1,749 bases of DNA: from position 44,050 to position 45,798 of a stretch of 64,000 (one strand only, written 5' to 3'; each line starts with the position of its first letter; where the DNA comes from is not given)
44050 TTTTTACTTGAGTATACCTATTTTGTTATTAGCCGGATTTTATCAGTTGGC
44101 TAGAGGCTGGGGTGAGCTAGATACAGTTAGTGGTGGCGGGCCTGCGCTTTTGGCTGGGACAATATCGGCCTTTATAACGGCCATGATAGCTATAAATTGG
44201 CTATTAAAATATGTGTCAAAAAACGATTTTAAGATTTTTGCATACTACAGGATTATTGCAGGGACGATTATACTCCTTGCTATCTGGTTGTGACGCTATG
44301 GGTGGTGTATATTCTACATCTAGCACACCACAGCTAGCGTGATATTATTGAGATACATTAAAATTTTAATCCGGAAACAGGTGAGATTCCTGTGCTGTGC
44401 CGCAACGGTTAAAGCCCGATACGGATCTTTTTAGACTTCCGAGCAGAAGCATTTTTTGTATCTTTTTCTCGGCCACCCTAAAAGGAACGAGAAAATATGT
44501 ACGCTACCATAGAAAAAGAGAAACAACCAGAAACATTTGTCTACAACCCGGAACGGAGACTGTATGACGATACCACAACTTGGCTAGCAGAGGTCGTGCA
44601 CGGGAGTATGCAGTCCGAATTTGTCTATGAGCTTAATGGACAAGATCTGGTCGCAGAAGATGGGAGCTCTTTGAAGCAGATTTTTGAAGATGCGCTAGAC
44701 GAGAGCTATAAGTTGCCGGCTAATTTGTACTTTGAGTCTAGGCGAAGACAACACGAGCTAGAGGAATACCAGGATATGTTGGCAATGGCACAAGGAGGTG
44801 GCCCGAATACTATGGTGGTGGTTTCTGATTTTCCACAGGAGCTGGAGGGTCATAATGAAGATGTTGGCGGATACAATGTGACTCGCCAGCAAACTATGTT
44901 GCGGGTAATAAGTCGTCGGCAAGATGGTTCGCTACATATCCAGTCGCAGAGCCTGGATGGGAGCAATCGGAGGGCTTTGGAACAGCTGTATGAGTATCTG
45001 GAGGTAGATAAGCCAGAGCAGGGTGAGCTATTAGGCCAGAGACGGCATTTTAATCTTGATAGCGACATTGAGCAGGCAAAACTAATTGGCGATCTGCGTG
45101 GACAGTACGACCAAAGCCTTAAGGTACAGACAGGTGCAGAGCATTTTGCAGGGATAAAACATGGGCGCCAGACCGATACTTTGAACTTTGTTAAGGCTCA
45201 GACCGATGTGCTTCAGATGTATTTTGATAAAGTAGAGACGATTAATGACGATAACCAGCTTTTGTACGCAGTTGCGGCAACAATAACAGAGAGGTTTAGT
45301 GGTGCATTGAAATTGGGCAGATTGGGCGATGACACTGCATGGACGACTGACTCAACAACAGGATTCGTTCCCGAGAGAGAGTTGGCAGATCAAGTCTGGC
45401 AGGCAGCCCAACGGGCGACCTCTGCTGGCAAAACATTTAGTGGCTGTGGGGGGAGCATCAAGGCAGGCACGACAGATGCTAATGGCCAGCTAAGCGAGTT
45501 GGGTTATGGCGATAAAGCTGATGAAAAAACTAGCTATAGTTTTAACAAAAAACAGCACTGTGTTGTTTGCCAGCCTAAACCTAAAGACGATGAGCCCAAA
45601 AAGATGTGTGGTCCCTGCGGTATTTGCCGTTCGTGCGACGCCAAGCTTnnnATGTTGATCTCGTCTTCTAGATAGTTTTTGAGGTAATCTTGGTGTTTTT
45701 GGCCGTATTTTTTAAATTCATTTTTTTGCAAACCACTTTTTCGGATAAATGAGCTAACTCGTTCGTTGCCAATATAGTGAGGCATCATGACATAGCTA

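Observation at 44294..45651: Compact cobalamin-riboswitch-like RNA controlling an unassignable 384-aa zinc-ribbon protein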

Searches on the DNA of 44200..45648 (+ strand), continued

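Call 34: search_with_rna_model(model_id=R1, sources=[window, L001, L002, L003, L004, L005, L006, L007, L008, L009, L010, L011, L012, L013, L014, L015, L016, L017, L018, L019, L020, L021, L022, L023, L024, L025, L026, L027, L028, L029, L030, L031, L032, L033, L034, L035, L036, L037, L038, L039, L040, L041, L042, L043, L044, L045, L046, L047, L048, L049], max_evalue=0.01, make_alignment=true)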
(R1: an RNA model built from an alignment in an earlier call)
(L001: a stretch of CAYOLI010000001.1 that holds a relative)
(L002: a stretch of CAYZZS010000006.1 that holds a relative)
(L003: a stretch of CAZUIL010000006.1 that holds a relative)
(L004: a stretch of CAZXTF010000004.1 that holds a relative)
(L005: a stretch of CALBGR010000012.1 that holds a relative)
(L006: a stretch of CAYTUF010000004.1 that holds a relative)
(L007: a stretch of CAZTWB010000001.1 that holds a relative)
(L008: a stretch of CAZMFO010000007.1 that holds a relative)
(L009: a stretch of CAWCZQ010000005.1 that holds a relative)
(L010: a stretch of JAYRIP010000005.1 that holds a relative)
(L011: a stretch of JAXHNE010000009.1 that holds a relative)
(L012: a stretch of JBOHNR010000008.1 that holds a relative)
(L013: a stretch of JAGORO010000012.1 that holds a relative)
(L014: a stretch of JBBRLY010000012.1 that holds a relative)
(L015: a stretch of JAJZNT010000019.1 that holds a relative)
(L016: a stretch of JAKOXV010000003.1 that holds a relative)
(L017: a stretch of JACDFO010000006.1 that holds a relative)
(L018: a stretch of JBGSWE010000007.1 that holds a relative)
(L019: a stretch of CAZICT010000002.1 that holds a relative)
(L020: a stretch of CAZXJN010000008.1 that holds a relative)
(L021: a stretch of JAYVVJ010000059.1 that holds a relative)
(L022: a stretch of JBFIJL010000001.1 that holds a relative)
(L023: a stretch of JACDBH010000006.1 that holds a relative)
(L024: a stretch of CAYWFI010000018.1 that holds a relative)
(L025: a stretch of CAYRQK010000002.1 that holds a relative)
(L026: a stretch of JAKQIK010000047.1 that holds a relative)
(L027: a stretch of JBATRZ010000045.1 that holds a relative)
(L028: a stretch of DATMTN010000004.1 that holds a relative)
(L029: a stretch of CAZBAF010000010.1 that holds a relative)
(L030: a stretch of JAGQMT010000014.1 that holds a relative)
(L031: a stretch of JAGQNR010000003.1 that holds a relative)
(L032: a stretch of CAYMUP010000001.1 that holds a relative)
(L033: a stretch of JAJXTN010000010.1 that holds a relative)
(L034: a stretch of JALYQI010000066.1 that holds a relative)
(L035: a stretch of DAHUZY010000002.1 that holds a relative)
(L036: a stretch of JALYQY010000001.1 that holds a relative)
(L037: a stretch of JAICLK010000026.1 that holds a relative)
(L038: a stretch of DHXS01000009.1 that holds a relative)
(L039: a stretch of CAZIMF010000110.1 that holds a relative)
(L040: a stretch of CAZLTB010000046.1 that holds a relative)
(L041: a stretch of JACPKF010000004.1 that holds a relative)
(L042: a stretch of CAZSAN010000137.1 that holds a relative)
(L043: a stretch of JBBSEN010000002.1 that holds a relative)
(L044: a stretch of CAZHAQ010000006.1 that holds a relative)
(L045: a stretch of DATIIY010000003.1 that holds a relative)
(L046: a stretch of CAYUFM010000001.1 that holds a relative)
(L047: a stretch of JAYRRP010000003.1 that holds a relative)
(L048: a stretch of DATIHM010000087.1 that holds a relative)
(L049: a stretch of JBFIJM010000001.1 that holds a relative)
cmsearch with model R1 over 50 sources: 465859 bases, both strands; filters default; matches with E-value up to 0.01: 48.
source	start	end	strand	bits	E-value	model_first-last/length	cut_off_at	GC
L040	1524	1615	+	105.7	3.1e-21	1-92/92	no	0.51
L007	3852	3943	+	103.7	9.1e-21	1-92/92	no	0.41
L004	3860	3954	+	103.1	1.2e-20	1-92/92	no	0.44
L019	3815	3909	+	102.4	1.7e-20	1-92/92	no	0.48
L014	3788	3880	+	102.1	2.1e-20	1-92/92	no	0.51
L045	3804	3896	+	102.1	2.1e-20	1-92/92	no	0.48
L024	2446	2537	+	101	3.7e-20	1-92/92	no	0.46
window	44357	44450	+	98.2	1.6e-19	1-92/92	no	0.45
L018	3800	3892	+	97.9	1.8e-19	1-92/92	no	0.48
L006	3864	3953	+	97.6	2.1e-19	1-92/92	no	0.43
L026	3832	3925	+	96.7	3.4e-19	1-92/92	no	0.48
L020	3808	3902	+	94.5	1.1e-18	1-92/92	no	0.51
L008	3827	3917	+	93.9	1.5e-18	1-92/92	no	0.41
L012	3786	3876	+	93.4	1.9e-18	1-92/92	no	0.49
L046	3825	3918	+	92.9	2.5e-18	1-92/92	no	0.43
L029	3845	3936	+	91.8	4.4e-18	1-92/92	no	0.55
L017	3365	3471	+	85.3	1.3e-16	1-92/92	no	0.46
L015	3772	3882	+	85.3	1.3e-16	1-92/92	no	0.47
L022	3733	3854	+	85.1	1.5e-16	1-92/92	no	0.46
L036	2190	2299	+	84.2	2.4e-16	1-92/92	no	0.45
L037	3625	3745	+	81.7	8.6e-16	1-92/92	no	0.5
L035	3780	3890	+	80.6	1.5e-15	1-92/92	no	0.5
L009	3782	3885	+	80.1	2e-15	1-92/92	no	0.49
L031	3806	3922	+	80.1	2.1e-15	1-92/92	no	0.45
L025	3754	3891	+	78.6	4.5e-15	1-92/92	no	0.47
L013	3794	3912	+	78.1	5.7e-15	1-92/92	no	0.45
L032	3807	3910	+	78.1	5.9e-15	1-92/92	no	0.5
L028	3825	3931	+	77.8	6.8e-15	1-92/92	no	0.45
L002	3803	3911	+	76.9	1.1e-14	1-92/92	no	0.5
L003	3783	3914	+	76.3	1.5e-14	1-92/92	no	0.52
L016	3836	3945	+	75.5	2.2e-14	1-92/92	no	0.48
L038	3764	3881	+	74.2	4.5e-14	1-92/92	no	0.51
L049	3787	3906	+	72.9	8.7e-14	1-92/92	no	0.4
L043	3886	3994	+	71.2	2.2e-13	1-92/92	no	0.51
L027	726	818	+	70.5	3.2e-13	1-92/92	no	0.49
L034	3801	3907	+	68.3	9.9e-13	1-92/92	no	0.45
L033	3780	3890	+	68.3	1e-12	1-92/92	no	0.49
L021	2952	3063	+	65.6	4e-12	1-92/92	no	0.46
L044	3804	3932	+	64.6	6.6e-12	1-92/92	no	0.47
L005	3783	3927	+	62.6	1.9e-11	1-92/92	no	0.46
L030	1143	1335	+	57.1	3.4e-10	1-92/92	no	0.36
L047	3761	3906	+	55.8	6.8e-10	1-92/92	no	0.47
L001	3855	3964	+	55.6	7.6e-10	1-92/92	no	0.43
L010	3746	3902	+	54.7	1.2e-09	1-92/92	no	0.44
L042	249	360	+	45.8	1.3e-07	1-92/92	no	0.53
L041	3746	3871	+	41.5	1.2e-06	1-92/92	no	0.52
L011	3742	3837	+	39.8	2.9e-06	1-92/92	no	0.5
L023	2393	2476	+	34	6e-05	1-92/92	no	0.45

Alignment A3: 48 matches aligned to the model, 211 columns, each read 5' to 3' on its own strand. Consensus structure (alignment columns), stored with it:
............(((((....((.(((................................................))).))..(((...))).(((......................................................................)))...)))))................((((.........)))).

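Call 55: search_rna_families(sources=[L050, L053, L054, L055, L056], threshold=gathering)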
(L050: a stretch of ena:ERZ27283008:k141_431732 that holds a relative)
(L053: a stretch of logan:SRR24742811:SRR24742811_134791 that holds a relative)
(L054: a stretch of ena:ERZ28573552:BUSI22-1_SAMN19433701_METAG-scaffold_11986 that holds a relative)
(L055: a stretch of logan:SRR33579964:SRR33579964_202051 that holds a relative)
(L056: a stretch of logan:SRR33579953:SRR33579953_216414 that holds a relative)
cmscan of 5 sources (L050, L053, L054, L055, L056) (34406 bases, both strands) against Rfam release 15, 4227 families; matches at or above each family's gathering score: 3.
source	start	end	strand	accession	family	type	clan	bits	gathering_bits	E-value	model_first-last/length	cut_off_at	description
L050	206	279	+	RF00005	tRNA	Gene; tRNA;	CL00001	70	29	1.7e-13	1-71/71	no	tRNA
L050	83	156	+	RF00005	tRNA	Gene; tRNA;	CL00001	69.9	29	1.8e-13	1-71/71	no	tRNA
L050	4840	4912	+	RF01689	AdoCbl-II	Cis-reg; riboswitch;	CL00101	37.4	36.5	1.6e-05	1-81/81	no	AdoCbl-II (Cobalamin/B12) riboswitch aptamer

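Call 56: search_with_rna_model(model_id=R1, sources=[L050, L051, L052, L053, L054, L055, L056], max_evalue=1, show_alignments=4)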
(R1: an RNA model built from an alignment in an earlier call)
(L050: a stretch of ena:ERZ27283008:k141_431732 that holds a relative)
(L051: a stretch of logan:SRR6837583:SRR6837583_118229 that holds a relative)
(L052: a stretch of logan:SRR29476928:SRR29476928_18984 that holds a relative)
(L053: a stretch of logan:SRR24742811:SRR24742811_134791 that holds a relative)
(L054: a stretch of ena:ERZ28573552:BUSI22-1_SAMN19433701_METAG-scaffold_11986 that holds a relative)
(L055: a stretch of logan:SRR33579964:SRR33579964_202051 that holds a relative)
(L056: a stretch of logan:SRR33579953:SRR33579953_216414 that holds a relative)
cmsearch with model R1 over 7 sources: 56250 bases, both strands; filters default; matches with E-value up to 1: 7.
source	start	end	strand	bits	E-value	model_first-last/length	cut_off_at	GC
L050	4836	4933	+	69.7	5.7e-14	1-92/92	no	0.48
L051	4584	4681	+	69.7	5.7e-14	1-92/92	no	0.48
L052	4593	4690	+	69.7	5.7e-14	1-92/92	no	0.48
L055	176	283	+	61.7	3.7e-12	1-92/92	no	0.52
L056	173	280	+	61.7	3.7e-12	1-92/92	no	0.52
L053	3387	3507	+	52.6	4.3e-10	1-92/92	no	0.5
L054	2392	2522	+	52.1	5.8e-10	1-92/92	no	0.55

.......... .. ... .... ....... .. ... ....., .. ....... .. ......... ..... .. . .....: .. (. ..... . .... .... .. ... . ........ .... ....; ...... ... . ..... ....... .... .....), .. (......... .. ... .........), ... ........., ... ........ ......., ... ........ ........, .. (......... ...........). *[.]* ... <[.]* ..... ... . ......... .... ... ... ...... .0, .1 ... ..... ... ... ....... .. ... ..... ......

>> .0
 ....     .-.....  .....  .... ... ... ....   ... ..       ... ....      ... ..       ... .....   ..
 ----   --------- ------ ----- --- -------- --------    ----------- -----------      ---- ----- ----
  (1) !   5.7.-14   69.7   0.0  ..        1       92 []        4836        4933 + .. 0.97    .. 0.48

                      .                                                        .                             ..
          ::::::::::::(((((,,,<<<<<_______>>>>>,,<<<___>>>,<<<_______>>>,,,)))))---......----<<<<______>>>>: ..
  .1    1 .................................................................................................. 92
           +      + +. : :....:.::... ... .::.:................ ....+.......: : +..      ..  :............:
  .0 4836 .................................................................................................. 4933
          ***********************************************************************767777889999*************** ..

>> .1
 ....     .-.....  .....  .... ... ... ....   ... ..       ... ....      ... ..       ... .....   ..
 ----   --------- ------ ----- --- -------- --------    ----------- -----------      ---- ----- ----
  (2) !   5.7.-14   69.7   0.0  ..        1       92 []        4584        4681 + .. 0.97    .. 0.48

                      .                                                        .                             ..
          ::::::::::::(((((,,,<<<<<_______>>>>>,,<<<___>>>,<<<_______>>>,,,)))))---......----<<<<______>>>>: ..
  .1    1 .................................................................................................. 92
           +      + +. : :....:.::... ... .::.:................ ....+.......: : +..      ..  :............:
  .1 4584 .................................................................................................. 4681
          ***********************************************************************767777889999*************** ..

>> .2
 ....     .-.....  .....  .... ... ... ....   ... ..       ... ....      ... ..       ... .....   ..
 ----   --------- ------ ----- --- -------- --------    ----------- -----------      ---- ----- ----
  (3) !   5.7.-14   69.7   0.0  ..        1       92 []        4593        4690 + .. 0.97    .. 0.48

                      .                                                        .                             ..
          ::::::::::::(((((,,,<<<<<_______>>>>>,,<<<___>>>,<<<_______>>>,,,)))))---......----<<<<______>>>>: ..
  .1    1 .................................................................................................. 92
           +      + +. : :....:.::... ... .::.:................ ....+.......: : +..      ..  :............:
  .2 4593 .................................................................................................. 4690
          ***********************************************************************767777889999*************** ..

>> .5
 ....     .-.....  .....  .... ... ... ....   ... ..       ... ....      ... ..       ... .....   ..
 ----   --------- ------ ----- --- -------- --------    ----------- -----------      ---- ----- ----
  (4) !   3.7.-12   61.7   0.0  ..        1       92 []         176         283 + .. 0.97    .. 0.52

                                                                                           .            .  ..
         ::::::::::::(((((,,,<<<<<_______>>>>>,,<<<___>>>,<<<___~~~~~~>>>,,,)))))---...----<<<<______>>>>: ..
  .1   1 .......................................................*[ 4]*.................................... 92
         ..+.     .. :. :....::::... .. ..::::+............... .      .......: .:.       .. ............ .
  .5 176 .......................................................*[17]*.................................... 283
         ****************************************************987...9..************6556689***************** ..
